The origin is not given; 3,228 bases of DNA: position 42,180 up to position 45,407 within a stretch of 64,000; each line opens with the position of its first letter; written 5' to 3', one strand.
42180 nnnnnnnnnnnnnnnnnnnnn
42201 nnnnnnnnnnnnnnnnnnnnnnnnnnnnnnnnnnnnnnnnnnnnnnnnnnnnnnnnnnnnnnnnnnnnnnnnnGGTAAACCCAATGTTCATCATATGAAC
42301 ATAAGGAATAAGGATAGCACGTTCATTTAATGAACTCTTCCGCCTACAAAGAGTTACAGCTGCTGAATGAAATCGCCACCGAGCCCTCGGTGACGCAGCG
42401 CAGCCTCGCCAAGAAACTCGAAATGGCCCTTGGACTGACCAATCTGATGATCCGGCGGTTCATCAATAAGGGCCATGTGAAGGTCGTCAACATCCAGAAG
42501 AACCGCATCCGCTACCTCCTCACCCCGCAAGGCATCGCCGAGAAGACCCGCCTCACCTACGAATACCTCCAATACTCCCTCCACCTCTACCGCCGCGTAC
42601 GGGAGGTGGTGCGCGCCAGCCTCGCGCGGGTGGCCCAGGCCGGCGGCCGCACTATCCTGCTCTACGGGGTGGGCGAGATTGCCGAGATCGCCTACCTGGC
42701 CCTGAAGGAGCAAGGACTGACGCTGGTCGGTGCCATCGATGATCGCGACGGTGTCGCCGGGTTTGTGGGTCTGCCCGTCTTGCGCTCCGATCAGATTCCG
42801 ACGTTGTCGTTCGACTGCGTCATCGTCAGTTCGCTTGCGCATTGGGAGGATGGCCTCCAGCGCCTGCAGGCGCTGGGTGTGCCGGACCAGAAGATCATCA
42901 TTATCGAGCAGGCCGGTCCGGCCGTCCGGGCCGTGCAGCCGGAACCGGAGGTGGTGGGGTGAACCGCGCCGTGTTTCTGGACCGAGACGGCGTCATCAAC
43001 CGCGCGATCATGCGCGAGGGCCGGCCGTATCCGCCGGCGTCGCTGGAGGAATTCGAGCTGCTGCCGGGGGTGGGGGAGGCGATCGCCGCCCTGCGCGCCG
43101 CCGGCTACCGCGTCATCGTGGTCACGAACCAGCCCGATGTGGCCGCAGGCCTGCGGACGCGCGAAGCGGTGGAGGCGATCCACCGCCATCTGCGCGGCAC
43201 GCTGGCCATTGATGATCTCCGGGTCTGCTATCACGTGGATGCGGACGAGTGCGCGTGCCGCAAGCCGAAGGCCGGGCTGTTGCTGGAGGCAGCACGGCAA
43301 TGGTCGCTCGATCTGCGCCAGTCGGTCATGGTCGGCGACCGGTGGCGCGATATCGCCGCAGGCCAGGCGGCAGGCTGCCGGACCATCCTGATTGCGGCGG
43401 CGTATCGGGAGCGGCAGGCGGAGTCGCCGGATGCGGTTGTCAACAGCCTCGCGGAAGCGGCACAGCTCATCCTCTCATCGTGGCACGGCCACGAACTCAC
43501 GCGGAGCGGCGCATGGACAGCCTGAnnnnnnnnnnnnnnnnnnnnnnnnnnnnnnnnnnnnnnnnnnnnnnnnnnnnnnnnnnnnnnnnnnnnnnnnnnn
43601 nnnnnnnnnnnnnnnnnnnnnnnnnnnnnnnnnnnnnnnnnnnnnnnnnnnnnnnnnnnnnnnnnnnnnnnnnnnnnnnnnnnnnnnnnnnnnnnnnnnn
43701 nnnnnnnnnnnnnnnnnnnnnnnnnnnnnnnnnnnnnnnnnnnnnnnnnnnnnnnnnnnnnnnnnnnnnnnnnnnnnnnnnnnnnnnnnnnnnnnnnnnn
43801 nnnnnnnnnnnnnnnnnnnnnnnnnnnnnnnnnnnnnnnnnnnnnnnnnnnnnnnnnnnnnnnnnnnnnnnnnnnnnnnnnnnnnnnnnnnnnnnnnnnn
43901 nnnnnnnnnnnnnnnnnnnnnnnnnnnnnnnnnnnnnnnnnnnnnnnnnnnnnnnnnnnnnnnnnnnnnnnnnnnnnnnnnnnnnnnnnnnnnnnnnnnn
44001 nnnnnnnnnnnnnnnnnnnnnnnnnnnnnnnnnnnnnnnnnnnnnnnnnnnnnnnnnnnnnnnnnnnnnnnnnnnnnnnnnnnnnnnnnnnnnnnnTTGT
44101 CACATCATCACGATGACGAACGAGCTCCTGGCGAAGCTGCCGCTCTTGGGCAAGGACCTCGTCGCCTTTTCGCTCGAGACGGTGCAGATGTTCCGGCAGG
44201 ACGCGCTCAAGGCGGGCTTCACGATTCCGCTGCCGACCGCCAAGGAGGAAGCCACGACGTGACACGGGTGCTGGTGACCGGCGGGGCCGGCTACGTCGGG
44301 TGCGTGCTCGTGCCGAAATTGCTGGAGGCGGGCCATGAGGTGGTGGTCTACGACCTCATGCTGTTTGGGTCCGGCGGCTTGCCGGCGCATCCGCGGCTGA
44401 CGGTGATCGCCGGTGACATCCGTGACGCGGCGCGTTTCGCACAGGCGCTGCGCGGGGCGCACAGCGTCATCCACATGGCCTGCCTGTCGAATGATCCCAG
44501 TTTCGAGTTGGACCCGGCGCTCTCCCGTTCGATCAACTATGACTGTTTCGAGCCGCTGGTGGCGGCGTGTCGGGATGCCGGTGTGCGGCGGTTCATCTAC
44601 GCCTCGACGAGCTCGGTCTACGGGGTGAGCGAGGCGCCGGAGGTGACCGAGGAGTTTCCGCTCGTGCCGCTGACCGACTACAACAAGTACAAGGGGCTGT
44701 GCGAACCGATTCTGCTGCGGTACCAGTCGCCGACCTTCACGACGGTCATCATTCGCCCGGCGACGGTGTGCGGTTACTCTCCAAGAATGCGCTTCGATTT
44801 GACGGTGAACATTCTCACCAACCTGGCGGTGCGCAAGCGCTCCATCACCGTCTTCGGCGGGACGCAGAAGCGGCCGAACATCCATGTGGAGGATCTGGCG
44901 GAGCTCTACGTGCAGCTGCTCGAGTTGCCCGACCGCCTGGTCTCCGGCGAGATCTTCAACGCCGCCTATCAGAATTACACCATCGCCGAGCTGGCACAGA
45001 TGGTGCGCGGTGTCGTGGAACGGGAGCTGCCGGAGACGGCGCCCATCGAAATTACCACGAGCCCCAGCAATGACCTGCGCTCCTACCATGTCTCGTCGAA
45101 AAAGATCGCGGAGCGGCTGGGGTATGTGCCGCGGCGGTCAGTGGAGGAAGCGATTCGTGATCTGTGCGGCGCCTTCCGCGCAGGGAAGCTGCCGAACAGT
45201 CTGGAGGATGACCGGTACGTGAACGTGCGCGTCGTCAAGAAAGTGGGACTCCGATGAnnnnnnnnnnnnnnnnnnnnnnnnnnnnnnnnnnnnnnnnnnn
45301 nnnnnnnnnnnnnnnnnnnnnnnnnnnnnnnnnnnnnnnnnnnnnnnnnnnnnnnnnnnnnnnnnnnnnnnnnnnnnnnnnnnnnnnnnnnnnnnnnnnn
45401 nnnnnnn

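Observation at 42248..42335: Two copies of a GTTCA-N5-TGAAC palindrome between a near-consensus promoter and the start codon of a MarR-EPS-type regulator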

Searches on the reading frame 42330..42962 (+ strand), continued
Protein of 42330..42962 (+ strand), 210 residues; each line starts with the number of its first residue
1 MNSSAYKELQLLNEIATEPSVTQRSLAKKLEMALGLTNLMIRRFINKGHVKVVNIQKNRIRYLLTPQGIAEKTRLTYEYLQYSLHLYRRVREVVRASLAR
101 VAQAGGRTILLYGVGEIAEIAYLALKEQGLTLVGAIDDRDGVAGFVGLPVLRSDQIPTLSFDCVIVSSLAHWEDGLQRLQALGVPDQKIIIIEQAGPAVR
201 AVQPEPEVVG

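Call 37: fold_search(model_id=the predicted structure, library=pdb)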
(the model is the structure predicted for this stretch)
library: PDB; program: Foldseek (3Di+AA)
matches with E <= 10: 1833; with E <= 0.001: 41
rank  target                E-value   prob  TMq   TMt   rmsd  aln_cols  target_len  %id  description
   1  2g6t_A                2.5e-05  1.00  0.36  0.25   2.0        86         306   22  Crystal structure of an uncharacterized protein from Clostridium acetobutylicum (released 2006-03-14)
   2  8bir_A                4.1e-05  1.00  0.39  0.28  12.2       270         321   13  O-Methyltransferase Plu4895 in complex with SAH and AQ-256 (released 2023-03-08)
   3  8bii_A                5.0e-05  1.00  0.40  0.29  12.8       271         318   12  O-Methyltransferase Plu4895 (mutant H229N) in complex with SAH (released 2023-03-08)
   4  8bie_A                8.5e-05  1.00  0.38  0.28  12.4       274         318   12  O-Methyltransferase Plu4894 in complex with SAH (released 2023-03-08)
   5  8bid_A                9.1e-05  1.00  0.38  0.28  14.8       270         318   12  O-Methyltransferase Plu4890 (mutant H229N) in complex with SAH and AQ-270a (released 2023-03-08)
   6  7ux6_B                1.0e-04  1.00  0.32  0.22  13.4       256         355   13  Crystal structure of MfnG, an L- and D-tyrosine O-methyltransferase from the marformycin biosynthesis pathway of Strep (released 2022-10-12)
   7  7ux6_A                1.1e-04  1.00  0.33  0.22  13.3       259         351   12  Crystal structure of MfnG, an L- and D-tyrosine O-methyltransferase from the marformycin biosynthesis pathway of Strep (released 2022-10-12)
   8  7clu_B                1.4e-04  0.99  0.30  0.23  13.5       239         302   14  PigF with SAH (released 2021-07-28)
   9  8bij_A                1.5e-04  1.00  0.34  0.25  12.2       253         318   11  O-Methyltransferase Plu4894 (mutant I88M, W91L, C97Y, S142L, G146V, Y258M, L270F, S309Y) in complex with SAH (released 2023-03-08)
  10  8bgz_A                1.5e-04  1.00  0.38  0.27  13.5       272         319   12  O-Methyltransferase Plu4890 (mutant H229N) in complex with SAH and AQ-256 (released 2023-03-08)
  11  1zgj                  1.5e-04  1.00  0.31  0.21  15.3       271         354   14  Crystal structure of isoflavanone 4'-O-methyltransferase complexed with (+)-pisatin (released 2006-08-01)
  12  8big_A                1.6e-04  1.00  0.36  0.27  12.2       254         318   11  O-Methyltransferase Plu4895 in complex with SAH (released 2023-03-08)
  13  4rgu_A                1.8e-04  1.00  0.36  0.52   8.2       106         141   16  Crystal Structure of Putative MarR Family Transcriptional Regulator HcaR from Acinetobacter sp. ADP complexed with fer (released 2015-03-04)
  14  8bir_B                1.8e-04  1.00  0.37  0.28  11.8       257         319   12  O-Methyltransferase Plu4895 in complex with SAH and AQ-256 (released 2023-03-08)
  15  8bif_D                1.8e-04  1.00  0.33  0.25  13.1       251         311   10  O-Methyltransferase Plu4892 in complex with SAH (released 2023-03-08)
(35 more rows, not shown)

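Call 41: find_encoding_contigs(protein=P0029, flank=10000, max_places=1)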
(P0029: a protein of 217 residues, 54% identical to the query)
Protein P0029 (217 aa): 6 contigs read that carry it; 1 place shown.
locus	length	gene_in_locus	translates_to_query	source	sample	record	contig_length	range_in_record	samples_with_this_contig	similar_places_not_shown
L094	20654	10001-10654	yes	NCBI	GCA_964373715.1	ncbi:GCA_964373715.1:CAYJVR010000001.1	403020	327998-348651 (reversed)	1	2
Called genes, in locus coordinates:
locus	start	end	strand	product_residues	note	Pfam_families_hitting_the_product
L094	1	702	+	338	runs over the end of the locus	PF01073:3Beta_HSD, PF01370:Epimerase, PF02719:Polysacc_synt_2, PF04321:RmlD_sub_bind, PF05368:NmrA (weak), PF07993:NAD_binding_4 (weak), PF16363:GDP_Man_Dehyd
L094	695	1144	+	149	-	PF00908:dTDP_sugar_isom, PF14667:Polysacc_synt_C (weak)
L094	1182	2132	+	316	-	PF00106:adh_short (weak), PF04321:RmlD_sub_bind, PF01073:3Beta_HSD, PF01370:Epimerase, PF02719:Polysacc_synt_2, PF13460:NAD_binding_10, PF16363:GDP_Man_Dehyd, PF07993:NAD_binding_4 (weak)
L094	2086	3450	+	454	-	PF01041:DegT_DnrJ_EryC1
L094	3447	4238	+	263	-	PF00535:Glycos_transf_2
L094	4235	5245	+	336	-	PF13489:Methyltransf_23, PF07021:MetW (weak), PF13847:Methyltransf_31, PF08241:Methyltransf_11, PF08242:Methyltransf_12, PF13649:Methyltransf_25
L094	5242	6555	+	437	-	PF13231:PMT_2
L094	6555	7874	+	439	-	-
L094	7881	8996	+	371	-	PF01073:3Beta_HSD, PF01370:Epimerase, PF02719:Polysacc_synt_2, PF04321:RmlD_sub_bind, PF07993:NAD_binding_4 (weak), PF13460:NAD_binding_10, PF16363:GDP_Man_Dehyd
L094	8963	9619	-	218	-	-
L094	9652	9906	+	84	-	-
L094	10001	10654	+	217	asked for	PF13412:HTH_24 (weak), PF22674:C2185-like_N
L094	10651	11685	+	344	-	-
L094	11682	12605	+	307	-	PF04321:RmlD_sub_bind, PF01073:3Beta_HSD (faint), PF01370:Epimerase, PF02719:Polysacc_synt_2, PF16363:GDP_Man_Dehyd, PF07993:NAD_binding_4 (weak)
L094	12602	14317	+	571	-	PF02543:Carbam_trans_N, PF16861:Carbam_trans_C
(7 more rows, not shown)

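Call 42: find_encoding_contigs(protein=P0114, flank=10000, max_places=1)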
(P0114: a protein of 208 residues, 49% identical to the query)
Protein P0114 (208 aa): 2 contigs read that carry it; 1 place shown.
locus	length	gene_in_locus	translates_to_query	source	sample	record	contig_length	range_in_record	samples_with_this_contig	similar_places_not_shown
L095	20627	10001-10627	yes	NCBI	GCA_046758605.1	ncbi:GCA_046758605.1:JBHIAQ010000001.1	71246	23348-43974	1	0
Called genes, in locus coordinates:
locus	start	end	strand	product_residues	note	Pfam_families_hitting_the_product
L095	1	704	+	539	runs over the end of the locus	PF06418:CTP_synth_N, PF00117:GATase, PF07722:Peptidase_C26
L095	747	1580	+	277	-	PF00793:DAHP_synth_1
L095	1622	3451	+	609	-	PF00664:ABC_membrane, PF00005:ABC_tran, PF02463:SMC_N (weak), PF13191:AAA_16 (weak)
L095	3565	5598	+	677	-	PF13439:Glyco_transf_4, PF13579:Glyco_trans_4_4, PF20706:GT4-conflict, PF00534:Glycos_transf_1, PF13692:Glyco_trans_1_4, PF06293:Kdo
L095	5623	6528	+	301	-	PF00535:Glycos_transf_2, PF10111:Glyco_tranf_2_2, PF13641:Glyco_tranf_2_3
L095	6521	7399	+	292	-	PF00535:Glycos_transf_2, PF10111:Glyco_tranf_2_2, PF13641:Glyco_tranf_2_3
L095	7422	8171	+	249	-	PF01522:Polysacc_deac_1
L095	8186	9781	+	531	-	PF01636:APH (faint), PF06293:Kdo, PF00069:Pkinase (weak)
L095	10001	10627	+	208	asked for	PF12802:MarR_2 (weak), PF13412:HTH_24, PF22674:C2185-like_N (weak)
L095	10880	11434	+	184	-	PF02357:NusG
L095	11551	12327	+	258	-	PF00596:Aldolase_II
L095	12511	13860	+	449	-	PF03721:UDPG_MGDP_dh_N, PF00984:UDPG_MGDP_dh, PF03720:UDPG_MGDP_dh_C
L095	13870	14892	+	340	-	PF01073:3Beta_HSD, PF01370:Epimerase, PF02719:Polysacc_synt_2, PF04321:RmlD_sub_bind, PF16363:GDP_Man_Dehyd, PF07993:NAD_binding_4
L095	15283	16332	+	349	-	PF03102:NeuB, PF08666:SAF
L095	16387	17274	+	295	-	PF01073:3Beta_HSD, PF01370:Epimerase, PF04321:RmlD_sub_bind, PF16363:GDP_Man_Dehyd, PF07993:NAD_binding_4 (weak)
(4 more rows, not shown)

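Call 43: find_encoding_contigs(protein=P0048, flank=10000, max_places=1)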
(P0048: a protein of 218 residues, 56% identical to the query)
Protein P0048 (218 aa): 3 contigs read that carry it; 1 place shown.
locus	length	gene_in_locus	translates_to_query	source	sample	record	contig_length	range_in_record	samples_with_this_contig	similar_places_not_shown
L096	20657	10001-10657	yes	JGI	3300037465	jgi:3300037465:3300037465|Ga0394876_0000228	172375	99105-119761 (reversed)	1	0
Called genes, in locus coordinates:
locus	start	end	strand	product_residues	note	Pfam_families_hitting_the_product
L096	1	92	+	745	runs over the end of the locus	PF13439:Glyco_transf_4, PF13579:Glyco_trans_4_4, PF13477:Glyco_trans_4_2, PF00534:Glycos_transf_1, PF13692:Glyco_trans_1_4, PF13524:Glyco_trans_1_2, PF00657:Lipase_GDSL (faint), PF13472:Lipase_GDSL_2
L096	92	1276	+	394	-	PF13439:Glyco_transf_4, PF13579:Glyco_trans_4_4 (weak), PF20706:GT4-conflict, PF00534:Glycos_transf_1, PF13692:Glyco_trans_1_4, PF13524:Glyco_trans_1_2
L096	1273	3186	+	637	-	-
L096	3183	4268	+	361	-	-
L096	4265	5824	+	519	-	-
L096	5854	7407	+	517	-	PF00535:Glycos_transf_2, PF07021:MetW, PF13489:Methyltransf_23, PF13847:Methyltransf_31, PF08241:Methyltransf_11, PF08242:Methyltransf_12, PF13649:Methyltransf_25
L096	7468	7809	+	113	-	PF19588:SxtJ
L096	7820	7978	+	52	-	PF19451:DUF5989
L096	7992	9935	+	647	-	PF02543:Carbam_trans_N, PF16861:Carbam_trans_C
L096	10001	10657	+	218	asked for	PF13412:HTH_24 (weak), PF22674:C2185-like_N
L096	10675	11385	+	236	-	-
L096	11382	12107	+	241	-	PF02348:CTP_transf_3, PF12804:NTP_transf_3 (faint)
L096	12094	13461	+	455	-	PF16822:ALGX (faint)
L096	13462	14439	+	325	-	PF01408:GFO_IDH_MocA (faint)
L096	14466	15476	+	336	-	PF01408:GFO_IDH_MocA (weak)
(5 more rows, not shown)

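Call 46: search_protein_families(library=pfam, alignment_id=A1, max_evalue=0.1)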
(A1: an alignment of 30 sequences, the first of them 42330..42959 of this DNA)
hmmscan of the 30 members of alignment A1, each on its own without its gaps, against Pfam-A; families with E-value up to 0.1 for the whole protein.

A. member 1, window:42330-42959:+ (210 aa): 4 families
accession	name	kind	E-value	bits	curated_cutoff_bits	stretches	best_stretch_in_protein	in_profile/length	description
PF13412.12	HTH_24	-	5e-06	26.4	21.9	1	7-48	4-45/48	Winged helix-turn-helix DNA-binding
PF12802.13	MarR_2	-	0.00071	20.1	27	1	8-52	7-52/61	MarR family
PF01047.28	MarR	-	0.0066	16.8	24.6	1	8-51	5-48/59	MarR family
PF03297.21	Ribosomal_S25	-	0.026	15.2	28.8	1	10-56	46-92/101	S25 ribosomal protein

B. families by the number of members that match (of 30 scanned): 22 families
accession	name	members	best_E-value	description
PF13412.12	HTH_24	30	6.2e-12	Winged helix-turn-helix DNA-binding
PF12802.13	MarR_2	30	4.5e-07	MarR family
PF01047.28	MarR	28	6.8e-07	MarR family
PF03297.21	Ribosomal_S25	21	0.00012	S25 ribosomal protein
PF13601.12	HTH_34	10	0.00073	Winged helix DNA-binding domain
PF01978.25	TrmB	9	0.0044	Sugar-specific transcriptional regulator TrmB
PF08100.18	Dimerisation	7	0.0016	O-methyltransferase dimerisation domain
PF14947.12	HTH_45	5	0.03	Winged helix-turn-helix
PF17836.7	PglD_N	4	0.04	PglD N-terminal domain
PF09339.16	HTH_IclR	3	0.0028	IclR helix-turn-helix domain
PF04023.20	FeoA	3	0.0064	FeoA domain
PF13545.12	HTH_Crp_2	3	0.0077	Crp-like helix-turn-helix domain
PF03965.22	Penicillinase_R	2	0.0066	Penicillinase repressor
PF13463.12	HTH_27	2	0.018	Winged helix DNA-binding domain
PF00208.27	ELFV_dehydrog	1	0.0005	Glutamate/Leucine/Phenylalanine/Valine dehydrogenase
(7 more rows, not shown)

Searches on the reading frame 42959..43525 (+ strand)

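Call 11: search_protein_families(library=pfam, proteins=[window:42959-43525:+])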
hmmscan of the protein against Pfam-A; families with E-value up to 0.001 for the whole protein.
window:42959-43525:+ (188 aa): 6 families
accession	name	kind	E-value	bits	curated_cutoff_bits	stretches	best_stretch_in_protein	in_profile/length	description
PF13242.12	Hydrolase_like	-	2.5e-16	59.8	22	1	100-167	2-75/75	HAD-hyrolase-like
PF00702.32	Hydrolase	-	5.6e-15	56.7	26.4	1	30-139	95-191/191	haloacid dehalogenase-like hydrolase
PF13419.12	HAD_2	-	8.3e-11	42.8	23.8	1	30-144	76-177/178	Haloacid dehalogenase-like hydrolase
PF12710.13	HAD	-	2.1e-09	38.5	27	1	16-134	60-187/189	haloacid dehalogenase-like hydrolase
PF08645.17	PNK3P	-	3.1e-06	27.4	22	1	32-127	27-125/161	Polynucleotide kinase 3 phosphatase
PF13344.12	Hydrolase_6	-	1.9e-05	25.1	27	1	6-60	2-41/101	Haloacid dehalogenase-like hydrolase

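Call 12: search_protein_families(library=ncbifam, proteins=[window:42959-43525:+])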
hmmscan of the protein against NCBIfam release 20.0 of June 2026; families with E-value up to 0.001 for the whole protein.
window:42959-43525:+ (188 aa): 32 families (the best 25 are shown)
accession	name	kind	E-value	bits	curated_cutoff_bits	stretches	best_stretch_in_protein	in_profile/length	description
NF006506.0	PRK08942.1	equivalog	2.8e-39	134.5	178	1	2-173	3-179/182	D-glycero-beta-D-manno-heptose 1,7-bisphosphate 7-phosphatase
TIGR01656.1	Histidinol-ppas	subfamily_domain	1.3e-38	132.2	84.15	1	4-144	2-145/149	histidinol-phosphate phosphatase domain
NF005264.0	PRK06769.1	equivalog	1.5e-31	109.5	217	1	3-147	5-138/175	HAD-IIIA family hydrolase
TIGR01662.1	HAD-SF-IIIA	subfamily_domain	9.3e-27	93.8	44.6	1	3-146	1-139/141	HAD-IIIA family hydrolase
TIGR00213.1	GmhB_yaeD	subfamily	1.2e-25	90.2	149.6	1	2-162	1-166/176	D-glycero-beta-D-manno-heptose 1,7-bisphosphate 7-phosphatase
NF050049.1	HBPPhtaseGmhB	domain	4.4e-22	78.7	250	1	2-149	3-148/171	D-glycero-alpha-D-manno-heptose-1,7-bisphosphate 7-phosphatase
NF003937.0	PRK05446.1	equivalog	6.6e-20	71.4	443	1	2-154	3-152/355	bifunctional histidinol-phosphatase/imidazoleglycerol-phosphate dehydratase HisB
TIGR01261.1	hisB_Nterm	equivalog_domain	1.9e-16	60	140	1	3-143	2-144/161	histidinol-phosphatase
TIGR01449.2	PGP_bact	equivalog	5.6e-16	58.7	180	1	33-169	85-211/213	phosphoglycolate phosphatase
NF009695.0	PRK13222.1-2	equivalog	8.4e-16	58.1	225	1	27-172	88-223/226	phosphoglycolate phosphatase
TIGR01454.1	AHBA_synth_RP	hypoth_equivalog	2.9e-10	40.1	246.65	1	30-170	72-202/205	AHBA synthesis associated protein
TIGR02253.1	CTE7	subfamily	3.2e-09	36.9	169.75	1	33-166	94-219/221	TIGR02253 family HAD-type hydrolase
NF009804.0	PRK13288.1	equivalog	4.1e-09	36.2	218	1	35-168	84-207/215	pyrophosphatase PpaX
NF009697.0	PRK13222.1-4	equivalog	1.6e-08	34.1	327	1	33-167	94-218/232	phosphoglycolate phosphatase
NF009694.0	PRK13222.1-1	equivalog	2.1e-08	33.8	415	1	28-164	106-232/252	phosphoglycolate phosphatase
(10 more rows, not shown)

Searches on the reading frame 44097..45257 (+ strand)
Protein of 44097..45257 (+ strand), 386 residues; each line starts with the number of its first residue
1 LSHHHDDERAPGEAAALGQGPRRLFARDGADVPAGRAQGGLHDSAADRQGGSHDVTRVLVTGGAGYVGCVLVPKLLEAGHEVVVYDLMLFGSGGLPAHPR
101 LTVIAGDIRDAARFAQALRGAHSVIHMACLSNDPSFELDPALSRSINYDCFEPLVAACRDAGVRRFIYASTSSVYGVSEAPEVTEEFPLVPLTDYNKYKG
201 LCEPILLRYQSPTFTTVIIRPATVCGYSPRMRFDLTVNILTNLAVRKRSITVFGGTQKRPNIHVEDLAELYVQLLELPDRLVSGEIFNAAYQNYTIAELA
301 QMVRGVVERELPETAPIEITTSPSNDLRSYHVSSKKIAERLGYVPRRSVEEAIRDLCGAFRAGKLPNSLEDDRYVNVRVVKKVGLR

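Call 11: search_protein_families(library=pfam, proteins=[window:44097-45257:+])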
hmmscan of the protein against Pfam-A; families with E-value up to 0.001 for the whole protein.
window:44097-45257:+ (386 aa): 8 families
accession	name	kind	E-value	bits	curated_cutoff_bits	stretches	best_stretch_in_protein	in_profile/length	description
PF01370.27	Epimerase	-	1.6e-37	129.6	20.9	1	58-290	1-240/240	NAD dependent epimerase/dehydratase family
PF16363.11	GDP_Man_Dehyd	-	5.8e-24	85.6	27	1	59-355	1-331/332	GDP-mannose 4,6 dehydratase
PF01073.25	3Beta_HSD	-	8.9e-20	71.3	22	1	59-270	1-224/280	3-beta hydroxysteroid dehydrogenase/isomerase family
PF04321.23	RmlD_sub_bind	-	2.4e-16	60.1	27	1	57-355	2-280/287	RmlD substrate binding domain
PF13460.12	NAD_binding_10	-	2.1e-12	47.7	27.2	1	62-223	1-145/184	NAD(P)H-binding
PF05368.20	NmrA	-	2.6e-10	40.8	27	1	57-173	4-109/298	NmrA-like family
PF02719.21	Polysacc_synt_2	-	6.2e-07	29.3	20.2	1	58-171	1-128/293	Polysaccharide biosynthesis protein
PF07993.18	NAD_binding_4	-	3.3e-05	23.6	20.1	0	60-87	1-29/258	Male sterility protein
